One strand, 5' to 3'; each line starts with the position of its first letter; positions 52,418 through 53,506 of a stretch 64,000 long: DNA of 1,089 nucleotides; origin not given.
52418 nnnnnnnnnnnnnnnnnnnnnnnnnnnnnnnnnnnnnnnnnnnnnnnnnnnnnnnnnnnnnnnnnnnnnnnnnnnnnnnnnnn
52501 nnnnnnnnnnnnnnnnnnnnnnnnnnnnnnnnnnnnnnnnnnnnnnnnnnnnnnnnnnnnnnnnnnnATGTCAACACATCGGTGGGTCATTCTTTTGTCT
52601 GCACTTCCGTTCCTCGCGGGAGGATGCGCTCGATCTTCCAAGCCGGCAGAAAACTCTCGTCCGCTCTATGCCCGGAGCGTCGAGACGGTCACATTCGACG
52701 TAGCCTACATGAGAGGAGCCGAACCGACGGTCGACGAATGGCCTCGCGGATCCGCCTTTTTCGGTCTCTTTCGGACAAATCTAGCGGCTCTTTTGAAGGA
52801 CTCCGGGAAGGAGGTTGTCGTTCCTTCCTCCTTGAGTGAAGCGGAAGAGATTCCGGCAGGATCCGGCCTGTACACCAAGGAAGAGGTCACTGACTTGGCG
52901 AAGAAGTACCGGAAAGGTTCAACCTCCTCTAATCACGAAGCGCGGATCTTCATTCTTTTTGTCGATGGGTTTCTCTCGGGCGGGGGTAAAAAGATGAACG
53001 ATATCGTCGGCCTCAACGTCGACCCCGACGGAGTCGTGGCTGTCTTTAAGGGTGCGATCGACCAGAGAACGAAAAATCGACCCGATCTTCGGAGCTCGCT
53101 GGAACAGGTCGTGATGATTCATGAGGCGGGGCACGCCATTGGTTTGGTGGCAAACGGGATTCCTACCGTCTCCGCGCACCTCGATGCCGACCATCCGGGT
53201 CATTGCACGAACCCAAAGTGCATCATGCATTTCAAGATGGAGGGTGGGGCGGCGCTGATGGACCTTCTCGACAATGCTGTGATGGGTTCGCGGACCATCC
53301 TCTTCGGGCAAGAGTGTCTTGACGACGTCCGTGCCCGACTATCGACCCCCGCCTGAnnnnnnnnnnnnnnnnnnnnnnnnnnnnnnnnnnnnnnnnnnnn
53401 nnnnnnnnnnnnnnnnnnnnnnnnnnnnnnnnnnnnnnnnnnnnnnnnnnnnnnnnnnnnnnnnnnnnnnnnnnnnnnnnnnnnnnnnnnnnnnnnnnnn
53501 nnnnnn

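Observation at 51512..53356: Accessory three-gene module (wHTH + AbiEii-like NTase + M54-like metallopeptidase lipoprotein) inserted between yggS and divIVA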

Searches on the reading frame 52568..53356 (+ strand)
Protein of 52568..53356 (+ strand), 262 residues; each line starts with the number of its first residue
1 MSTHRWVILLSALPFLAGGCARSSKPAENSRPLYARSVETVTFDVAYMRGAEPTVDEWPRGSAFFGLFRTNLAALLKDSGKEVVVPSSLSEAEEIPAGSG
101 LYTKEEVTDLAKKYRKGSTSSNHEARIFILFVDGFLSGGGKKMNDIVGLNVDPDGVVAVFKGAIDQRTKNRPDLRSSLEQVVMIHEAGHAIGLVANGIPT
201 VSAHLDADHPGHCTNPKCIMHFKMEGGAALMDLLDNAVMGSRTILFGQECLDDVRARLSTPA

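Call 3: search_protein_families(library=pfam, proteins=[window:52568-53356:+], max_evalue=0.1)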
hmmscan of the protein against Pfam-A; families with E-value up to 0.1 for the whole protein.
window:52568-53356:+ (262 aa): 1 family
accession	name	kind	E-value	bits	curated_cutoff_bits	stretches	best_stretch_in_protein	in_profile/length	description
PF06262.17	Zincin_1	-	0.053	13.9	22.4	0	156-193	51-87/97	Zincin-like metallopeptidase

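Call 4: search_protein_families(library=ncbifam, proteins=[window:52568-53356:+], max_evalue=0.1)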
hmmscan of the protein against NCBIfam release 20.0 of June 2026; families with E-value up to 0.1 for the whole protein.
window:52568-53356:+ (262 aa): 1 family
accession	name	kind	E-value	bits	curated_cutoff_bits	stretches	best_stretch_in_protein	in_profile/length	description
NF033823.0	archmetzin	subfamily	3.4e-05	23.9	145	1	119-193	63-136/170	archaemetzincin family Zn-dependent metalloprotease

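Call 5: search_protein_families(library=padloc, proteins=[window:52568-53356:+], max_evalue=0.1)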
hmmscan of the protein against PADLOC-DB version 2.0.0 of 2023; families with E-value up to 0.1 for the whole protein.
window:52568-53356:+ (262 aa): 0 families

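Call 13: find_homologous_proteins(query=window:52568-53356:+)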
Query window:52568-53356:+ (262 aa): 2 proteins with E <= 0.001 among 2304 candidates.
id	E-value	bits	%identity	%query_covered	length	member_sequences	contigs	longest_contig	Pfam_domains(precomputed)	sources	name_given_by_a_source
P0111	1.7e-138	478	100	82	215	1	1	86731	-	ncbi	ncbi:MAG: hypothetical protein V1495_08230 [Pseudomonadota bacterium]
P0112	6.2e-77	276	55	85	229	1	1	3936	-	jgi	jgi:hypothetical protein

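Call 15: find_encoding_contigs(protein=P0112, flank=10000, max_places=4)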
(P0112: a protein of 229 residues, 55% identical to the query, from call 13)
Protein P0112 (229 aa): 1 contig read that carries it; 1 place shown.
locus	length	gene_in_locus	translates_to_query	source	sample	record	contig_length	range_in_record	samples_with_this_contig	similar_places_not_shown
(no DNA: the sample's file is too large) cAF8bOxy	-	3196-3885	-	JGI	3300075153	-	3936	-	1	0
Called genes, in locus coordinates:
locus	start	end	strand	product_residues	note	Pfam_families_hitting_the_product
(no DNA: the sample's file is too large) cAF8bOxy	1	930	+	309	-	?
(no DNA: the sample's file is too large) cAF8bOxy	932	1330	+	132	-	PF02823:ATP-synt_DE_N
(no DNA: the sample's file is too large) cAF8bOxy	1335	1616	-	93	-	-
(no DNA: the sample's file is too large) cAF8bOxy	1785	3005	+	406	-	PF00079:Serpin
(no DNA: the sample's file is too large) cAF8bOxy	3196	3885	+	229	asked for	-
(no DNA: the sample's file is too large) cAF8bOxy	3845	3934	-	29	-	?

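Call 25: search_protein_representatives(protein=window:52568-53356:+)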
Query: 262 residues. Proteins with E-value up to 0.001 (for the whole library): 977; up to 1e-10: 351; up to 1e-30: 52. The best 150 are listed.
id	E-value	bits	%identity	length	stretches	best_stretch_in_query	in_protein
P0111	5.4e-139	478.0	100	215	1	48-262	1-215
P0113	2.6e-45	171.1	38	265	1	14-255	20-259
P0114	7.1e-43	163.1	38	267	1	6-256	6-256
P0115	1.4e-41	158.9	40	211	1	48-258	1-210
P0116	1.0e-39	152.8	37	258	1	18-257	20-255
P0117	1.6e-39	152.1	37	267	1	23-256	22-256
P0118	3.7e-39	150.9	37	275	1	12-258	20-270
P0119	5.9e-38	146.9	37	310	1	27-256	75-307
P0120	8.2e-38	146.5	36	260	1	17-260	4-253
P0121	1.6e-37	145.6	37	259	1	26-257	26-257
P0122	2.0e-37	145.2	33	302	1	4-256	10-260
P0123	2.5e-37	144.9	35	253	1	12-259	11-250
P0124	2.2e-36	141.8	34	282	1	6-256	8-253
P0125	2.4e-36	141.7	35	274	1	19-255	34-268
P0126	3.8e-36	141.0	32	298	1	13-256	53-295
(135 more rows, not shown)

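Call 29: search_solved_structures(query=A2, max_evalue=1, show_alignments=2)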
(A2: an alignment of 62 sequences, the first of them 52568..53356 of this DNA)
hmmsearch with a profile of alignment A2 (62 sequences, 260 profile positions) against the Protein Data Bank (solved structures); distinct sequences matched with E-value up to 1: 5.
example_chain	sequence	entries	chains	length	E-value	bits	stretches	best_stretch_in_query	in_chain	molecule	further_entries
5zjk_A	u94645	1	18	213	0.4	13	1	181-195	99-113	Myroilysin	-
5czw_A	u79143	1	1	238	0.49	12.7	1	181-195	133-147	Myroilysin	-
1i4y_A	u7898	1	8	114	0.53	12.6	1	53-132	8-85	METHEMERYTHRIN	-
5gwd_A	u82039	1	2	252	0.53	12.6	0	181-195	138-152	Myroilysin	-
1i4z_A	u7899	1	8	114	0.55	12.6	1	53-130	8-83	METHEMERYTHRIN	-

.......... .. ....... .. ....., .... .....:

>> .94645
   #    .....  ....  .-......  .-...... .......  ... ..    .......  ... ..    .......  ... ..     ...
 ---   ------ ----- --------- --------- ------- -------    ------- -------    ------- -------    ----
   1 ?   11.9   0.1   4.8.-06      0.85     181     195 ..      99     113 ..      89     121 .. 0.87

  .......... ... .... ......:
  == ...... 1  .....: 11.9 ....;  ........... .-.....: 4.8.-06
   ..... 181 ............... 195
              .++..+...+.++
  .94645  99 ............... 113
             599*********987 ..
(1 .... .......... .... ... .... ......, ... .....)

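Call 36: predict_structure(alignment_id=A2)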
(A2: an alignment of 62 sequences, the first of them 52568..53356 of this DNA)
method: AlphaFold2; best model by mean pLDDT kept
length: 262 residues; sequences in the alignment: 62
mean_pLDDT: 89.0   pTM: 0.86
mean pLDDT of the five models: 89.0, 88.6, 88.2, 88.2, 87.4
residues with pLDDT >= 90: 194; 70-90: 31; 50-70: 35; < 50: 2
segments of 3 or more residues with pLDDT < 50: none
pLDDT, mean of each block of 10 residues (from residue 1): 55 58 57 92 97 80 89 96 96 96 97 87 95 97 97 92 96 93 97 95 98 97 91 83 93 95 69
secondary structure, 60 per line:
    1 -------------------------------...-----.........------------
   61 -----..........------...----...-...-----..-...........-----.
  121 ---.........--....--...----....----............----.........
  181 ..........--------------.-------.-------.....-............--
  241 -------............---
elements in order: E40-48 H66-75 E82-84 E93-95 H104-114 E124-132 E135-138 E141-143 E148-151 E156-160 H161-167 H172-190 H222-225 H227-238 H248-259

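Call 39: search_protein_families(library=pfam, alignment_id=A2, max_evalue=0.01)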
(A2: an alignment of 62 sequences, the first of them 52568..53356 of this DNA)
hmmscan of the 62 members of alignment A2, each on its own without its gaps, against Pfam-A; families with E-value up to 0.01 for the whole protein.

A. member 1, window:52568-53356:+ (262 aa): 0 families

B. families by the number of members that match (of 62 scanned): 6 families
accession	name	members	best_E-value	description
PF06262.17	Zincin_1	6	4.2e-05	Zincin-like metallopeptidase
PF13688.12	Reprolysin_5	5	0.0015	Metallo-peptidase family M12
PF13582.12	Reprolysin_3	2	0.0055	Metallo-peptidase family M12B Reprolysin-like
PF13583.11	Reprolysin_4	1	0.0037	Metallo-peptidase family M12B Reprolysin-like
PF10263.15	SprT-like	1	0.0043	SprT-like family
PF00557.29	Peptidase_M24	1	0.0055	Metallopeptidase family M24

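Call 45: find_related_loci(query=A4, collection=metagenome_contigs, flank=5000)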
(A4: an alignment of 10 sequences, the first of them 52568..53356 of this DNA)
Query A4 (262 aa) in metagenome_contigs; peptide patterns used: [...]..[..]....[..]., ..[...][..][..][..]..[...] (x = any residue, [..] = any of these).
567 stretches matched a pattern; 124 encode a relative of the query (tblastn E <= 1e-3); the best 80 are kept; 80 distinct loci.
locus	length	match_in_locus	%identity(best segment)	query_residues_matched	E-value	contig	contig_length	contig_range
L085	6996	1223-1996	37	4-262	6e-56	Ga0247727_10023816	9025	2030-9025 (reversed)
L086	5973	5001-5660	36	37-258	3e-47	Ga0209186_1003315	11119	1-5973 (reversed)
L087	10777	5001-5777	35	8-258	1e-43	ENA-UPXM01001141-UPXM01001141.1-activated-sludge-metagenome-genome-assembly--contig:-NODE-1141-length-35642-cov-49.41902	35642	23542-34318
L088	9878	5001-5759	31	15-255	4e-43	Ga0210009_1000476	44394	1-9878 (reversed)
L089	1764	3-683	34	33-258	3e-43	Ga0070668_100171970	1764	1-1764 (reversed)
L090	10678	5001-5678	34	33-255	5e-44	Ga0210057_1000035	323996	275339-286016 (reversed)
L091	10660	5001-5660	34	33-253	1e-42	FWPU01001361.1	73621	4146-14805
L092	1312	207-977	34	6-256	8e-44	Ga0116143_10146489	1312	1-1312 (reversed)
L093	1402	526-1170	37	41-254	2e-42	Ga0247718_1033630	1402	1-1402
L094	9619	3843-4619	34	8-258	1e-40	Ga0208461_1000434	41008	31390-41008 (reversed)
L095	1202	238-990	34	6-258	2e-41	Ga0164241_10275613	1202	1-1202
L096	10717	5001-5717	33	18-256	4e-40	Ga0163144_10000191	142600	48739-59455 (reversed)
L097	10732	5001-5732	34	17-262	4e-40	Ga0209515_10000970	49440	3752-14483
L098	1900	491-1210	31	16-256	1e-40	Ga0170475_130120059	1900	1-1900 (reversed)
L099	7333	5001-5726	30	7-253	2e-39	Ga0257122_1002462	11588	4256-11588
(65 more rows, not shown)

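Call 76: search_protein_families(library=ncbifam, alignment_id=A2, max_evalue=0.001)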
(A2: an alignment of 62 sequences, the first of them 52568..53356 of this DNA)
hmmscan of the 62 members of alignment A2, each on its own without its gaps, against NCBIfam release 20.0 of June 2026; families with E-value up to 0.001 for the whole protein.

A. member 1, window:52568-53356:+ (262 aa): 1 family
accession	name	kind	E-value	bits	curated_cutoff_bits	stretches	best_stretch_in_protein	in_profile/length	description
NF033823.0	archmetzin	subfamily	3.4e-05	23.9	145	0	119-193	63-136/170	archaemetzincin family Zn-dependent metalloprotease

B. families by the number of members that match (of 62 scanned): 1 family
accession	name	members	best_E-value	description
NF033823.0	archmetzin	24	9.2e-07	archaemetzincin family Zn-dependent metalloprotease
